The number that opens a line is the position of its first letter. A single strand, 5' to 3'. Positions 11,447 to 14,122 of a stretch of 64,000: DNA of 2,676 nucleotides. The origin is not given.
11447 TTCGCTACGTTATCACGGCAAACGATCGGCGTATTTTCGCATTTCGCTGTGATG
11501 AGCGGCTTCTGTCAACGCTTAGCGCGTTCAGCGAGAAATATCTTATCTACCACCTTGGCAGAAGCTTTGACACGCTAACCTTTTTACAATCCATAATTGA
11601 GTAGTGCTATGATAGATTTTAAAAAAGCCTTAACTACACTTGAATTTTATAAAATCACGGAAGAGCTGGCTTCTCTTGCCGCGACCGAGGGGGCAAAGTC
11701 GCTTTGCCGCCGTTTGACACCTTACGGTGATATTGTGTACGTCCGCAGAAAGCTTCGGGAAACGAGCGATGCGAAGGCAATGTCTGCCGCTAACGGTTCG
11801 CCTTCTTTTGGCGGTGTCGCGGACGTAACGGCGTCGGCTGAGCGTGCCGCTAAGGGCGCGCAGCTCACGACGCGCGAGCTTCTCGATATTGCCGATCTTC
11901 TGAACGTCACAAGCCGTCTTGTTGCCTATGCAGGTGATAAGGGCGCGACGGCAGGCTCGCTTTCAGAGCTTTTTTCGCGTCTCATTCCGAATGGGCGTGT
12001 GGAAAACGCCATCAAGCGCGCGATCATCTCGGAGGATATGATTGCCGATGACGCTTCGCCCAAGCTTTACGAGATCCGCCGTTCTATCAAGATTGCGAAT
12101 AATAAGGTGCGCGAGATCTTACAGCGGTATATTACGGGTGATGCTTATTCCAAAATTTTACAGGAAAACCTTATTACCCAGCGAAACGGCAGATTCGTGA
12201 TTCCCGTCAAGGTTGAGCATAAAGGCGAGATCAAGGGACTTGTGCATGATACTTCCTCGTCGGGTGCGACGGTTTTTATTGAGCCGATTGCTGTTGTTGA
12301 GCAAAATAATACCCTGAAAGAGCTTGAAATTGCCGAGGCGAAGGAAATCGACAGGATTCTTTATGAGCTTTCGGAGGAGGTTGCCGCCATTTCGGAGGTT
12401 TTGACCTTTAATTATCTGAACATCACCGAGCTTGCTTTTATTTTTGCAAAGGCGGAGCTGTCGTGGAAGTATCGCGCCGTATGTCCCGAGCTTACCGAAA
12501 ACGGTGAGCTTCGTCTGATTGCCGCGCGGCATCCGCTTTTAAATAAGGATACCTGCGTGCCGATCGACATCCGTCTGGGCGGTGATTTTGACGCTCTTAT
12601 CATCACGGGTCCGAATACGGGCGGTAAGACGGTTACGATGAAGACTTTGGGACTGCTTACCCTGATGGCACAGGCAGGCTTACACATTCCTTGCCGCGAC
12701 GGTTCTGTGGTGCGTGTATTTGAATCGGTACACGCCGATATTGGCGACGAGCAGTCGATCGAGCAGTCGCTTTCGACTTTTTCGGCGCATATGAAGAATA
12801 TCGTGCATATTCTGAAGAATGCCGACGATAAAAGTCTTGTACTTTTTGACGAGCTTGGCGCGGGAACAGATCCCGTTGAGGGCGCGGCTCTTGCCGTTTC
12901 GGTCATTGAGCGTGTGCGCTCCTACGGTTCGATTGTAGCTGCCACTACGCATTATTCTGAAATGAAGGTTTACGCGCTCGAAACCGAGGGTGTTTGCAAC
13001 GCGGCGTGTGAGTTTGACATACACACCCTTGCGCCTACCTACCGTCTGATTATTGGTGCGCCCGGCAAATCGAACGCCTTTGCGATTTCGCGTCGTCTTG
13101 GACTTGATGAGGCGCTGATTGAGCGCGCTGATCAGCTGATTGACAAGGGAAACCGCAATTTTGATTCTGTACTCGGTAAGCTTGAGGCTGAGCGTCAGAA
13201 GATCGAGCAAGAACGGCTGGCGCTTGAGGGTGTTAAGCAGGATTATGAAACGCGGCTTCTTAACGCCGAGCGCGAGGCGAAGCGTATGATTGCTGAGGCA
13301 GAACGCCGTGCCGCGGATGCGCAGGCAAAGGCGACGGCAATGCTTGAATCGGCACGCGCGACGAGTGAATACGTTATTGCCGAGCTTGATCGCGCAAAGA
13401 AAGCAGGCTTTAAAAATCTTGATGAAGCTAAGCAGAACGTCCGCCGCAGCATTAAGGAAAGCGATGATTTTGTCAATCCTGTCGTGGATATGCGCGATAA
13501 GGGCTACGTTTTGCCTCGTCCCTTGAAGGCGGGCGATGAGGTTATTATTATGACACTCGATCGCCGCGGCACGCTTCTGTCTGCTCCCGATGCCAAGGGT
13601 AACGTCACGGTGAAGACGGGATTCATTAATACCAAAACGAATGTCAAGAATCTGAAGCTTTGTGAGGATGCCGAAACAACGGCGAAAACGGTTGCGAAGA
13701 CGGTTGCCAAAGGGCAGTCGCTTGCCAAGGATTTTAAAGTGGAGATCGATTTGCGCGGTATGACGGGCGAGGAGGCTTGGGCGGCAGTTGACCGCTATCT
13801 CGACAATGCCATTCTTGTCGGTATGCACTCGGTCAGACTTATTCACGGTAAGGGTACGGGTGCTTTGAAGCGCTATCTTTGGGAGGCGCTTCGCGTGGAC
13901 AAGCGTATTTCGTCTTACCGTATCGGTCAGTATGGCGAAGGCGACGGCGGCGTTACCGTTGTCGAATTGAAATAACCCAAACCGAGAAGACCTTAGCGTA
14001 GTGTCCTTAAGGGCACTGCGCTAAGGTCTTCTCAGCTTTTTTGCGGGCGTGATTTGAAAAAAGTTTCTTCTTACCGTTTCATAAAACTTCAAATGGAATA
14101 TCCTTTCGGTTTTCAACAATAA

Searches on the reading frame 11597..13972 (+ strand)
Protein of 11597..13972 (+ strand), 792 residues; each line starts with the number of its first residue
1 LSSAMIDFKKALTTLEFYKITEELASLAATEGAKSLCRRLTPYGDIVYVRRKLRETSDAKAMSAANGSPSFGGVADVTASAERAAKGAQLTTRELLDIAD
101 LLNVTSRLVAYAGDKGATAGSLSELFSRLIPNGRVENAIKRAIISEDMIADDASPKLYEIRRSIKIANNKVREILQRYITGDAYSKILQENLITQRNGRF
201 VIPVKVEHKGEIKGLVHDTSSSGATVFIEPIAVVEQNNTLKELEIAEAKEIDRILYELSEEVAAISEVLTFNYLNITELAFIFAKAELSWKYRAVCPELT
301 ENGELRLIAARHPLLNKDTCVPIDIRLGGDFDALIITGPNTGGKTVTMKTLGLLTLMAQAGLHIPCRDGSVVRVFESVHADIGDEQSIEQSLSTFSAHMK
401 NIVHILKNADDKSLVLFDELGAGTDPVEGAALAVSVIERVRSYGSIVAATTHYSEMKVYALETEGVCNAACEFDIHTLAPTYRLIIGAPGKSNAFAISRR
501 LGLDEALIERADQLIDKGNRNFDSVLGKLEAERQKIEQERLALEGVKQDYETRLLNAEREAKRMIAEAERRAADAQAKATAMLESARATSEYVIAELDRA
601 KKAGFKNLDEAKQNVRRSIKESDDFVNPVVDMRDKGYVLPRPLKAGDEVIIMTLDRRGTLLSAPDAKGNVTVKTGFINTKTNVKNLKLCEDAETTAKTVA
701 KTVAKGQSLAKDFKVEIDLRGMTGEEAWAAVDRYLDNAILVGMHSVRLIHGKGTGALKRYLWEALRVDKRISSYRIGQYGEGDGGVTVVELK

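Call 79: search_protein_families(library=pfam, proteins=[window:11597-13972:+], max_evalue=0.000001)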
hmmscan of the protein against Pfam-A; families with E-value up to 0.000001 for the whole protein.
window:11597-13972:+ (792 aa): 2 families
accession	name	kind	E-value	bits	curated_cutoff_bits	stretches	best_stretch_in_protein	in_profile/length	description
PF00488.27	MutS_V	-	2.2e-33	116.3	30.2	1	334-515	1-184/188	MutS domain V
PF01713.27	Smr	-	7.3e-24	84.2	25.7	1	717-792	1-77/77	Smr domain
